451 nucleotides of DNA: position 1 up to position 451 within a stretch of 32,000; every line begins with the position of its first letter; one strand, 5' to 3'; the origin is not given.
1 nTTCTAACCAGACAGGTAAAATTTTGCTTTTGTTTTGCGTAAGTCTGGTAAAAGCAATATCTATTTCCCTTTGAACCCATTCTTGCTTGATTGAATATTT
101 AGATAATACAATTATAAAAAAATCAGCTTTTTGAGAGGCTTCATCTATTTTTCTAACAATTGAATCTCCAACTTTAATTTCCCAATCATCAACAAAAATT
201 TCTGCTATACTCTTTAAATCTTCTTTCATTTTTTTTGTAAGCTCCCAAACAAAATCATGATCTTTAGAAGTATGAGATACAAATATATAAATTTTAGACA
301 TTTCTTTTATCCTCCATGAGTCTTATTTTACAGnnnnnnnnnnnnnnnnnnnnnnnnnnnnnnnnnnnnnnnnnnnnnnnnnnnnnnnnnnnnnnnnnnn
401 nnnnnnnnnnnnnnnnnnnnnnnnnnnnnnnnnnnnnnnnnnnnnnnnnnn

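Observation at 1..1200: Standalone SIR2 followed by a TIR protein: Thoeris-like pair lacking the SLOG sensor domain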

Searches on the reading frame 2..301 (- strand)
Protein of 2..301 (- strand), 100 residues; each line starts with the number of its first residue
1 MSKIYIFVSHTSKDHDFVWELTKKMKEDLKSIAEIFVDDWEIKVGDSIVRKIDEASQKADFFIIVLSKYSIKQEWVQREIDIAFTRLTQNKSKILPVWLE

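Call 5: search_protein_families(library=pfam, proteins=[window:2-301:-], max_evalue=0.1)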
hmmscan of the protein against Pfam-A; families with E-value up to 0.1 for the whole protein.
window:2-301:- (100 aa): 7 families
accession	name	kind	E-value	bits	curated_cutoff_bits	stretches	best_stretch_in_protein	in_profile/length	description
PF13676.11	TIR_2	-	4.7e-19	69.5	28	1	6-100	1-92/122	TIR domain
PF01582.25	TIR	-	9.7e-10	38.9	21.3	1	5-99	5-96/179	TIR domain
PF08937.16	ThsB_TIR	-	1.8e-06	28.7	21.2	1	7-99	1-95/100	Thoeris protein ThsB, TIR-like domain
PF10137.14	CAP12-PCTIR_TIR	-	0.031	14.7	24.7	1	6-70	2-63/119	CAP12/Pycsar effector protein, TIR domain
PF24917.1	BLTP3A_B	-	0.064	10.9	24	1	33-89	118-171/1429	Bridge-like lipid transfer protein family member 3A/B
PF18908.5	DUF5663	-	0.071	14.1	23.7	1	23-78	9-64/84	Protein of unknown function (DUF5663)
PF25557.1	GAUT_1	-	0.091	13.5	22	0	1-36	14-49/77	Galacturonosyltransferase domain 1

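Call 6: search_protein_families(library=padloc, proteins=[window:2-301:-], max_evalue=0.1)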
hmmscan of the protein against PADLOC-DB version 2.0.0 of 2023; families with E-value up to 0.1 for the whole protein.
window:2-301:- (100 aa): 20 families
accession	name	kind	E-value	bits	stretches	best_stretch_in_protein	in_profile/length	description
PDLC05062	PDC-S66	-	5.2e-21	73.3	1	6-99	151-242/282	-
PDLC00417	ThsB1|ThsB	-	2e-11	42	1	6-98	169-260/303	TIR-like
PDLC02961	RT-TIR_XII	-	3e-10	37.6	1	2-97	346-434/475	single gene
PDLC02962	RT-TIR_XII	-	4e-10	37.2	1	2-95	344-436/478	single gene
PDLC00436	ThsB1|ThsB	-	1.2e-06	26.2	1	2-96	34-129/183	TIR-like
PDLC00419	ThsB1|ThsB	-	5.8e-06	24.2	1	5-96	29-121/165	TIR-like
PDLC02421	Aga_TIR-PNTD1-PNTD2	-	1.6e-05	22.2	1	2-97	2-98/430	Class I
PDLC03015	TIR-NLR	-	3.6e-05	20.7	1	4-96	2-91/824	-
PDLC00425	ThsB1|ThsB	-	0.00014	19.1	1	3-81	251-333/389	TIR-like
PDLC00426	ThsB1|ThsB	-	0.00015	19.2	1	5-83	238-321/352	TIR-like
PDLC02403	Aga_TIR-PNTD1-PNTD2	-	0.00041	17.5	1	5-92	4-90/443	Class I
PDLC02822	DpdC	-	0.00079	17.9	1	5-35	11-41/58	DpdC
PDLC02416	Aga_REase-TIR-PNTD1-PNTD2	-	0.0021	14.8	1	6-96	158-243/572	Class I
PDLC00430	ThsB1|ThsB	-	0.0025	15.4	1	5-55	66-114/269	TIR-like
PDLC00418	ThsB1|ThsB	-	0.0048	14.8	1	5-85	6-90/155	TIR-like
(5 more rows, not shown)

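Call 8: search_protein_families(library=ncbifam, proteins=[window:2-301:-], max_evalue=0.01)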
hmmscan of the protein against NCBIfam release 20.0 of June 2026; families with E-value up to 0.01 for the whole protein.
window:2-301:- (100 aa): 1 family
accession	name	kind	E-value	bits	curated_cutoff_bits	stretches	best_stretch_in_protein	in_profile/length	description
NF042941.1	Retron_TIR_antiphage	equivalog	7.7e-17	61.2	600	1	5-98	341-432/464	TIR domain-containing anti-phage reverse transcriptase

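Call 85: find_homologous_proteins(query=window:2-301:-, max_evalue=1e-10)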
Query window:2-301:-: 2 candidates shared short words with the query, none scored E <= 1e-10.
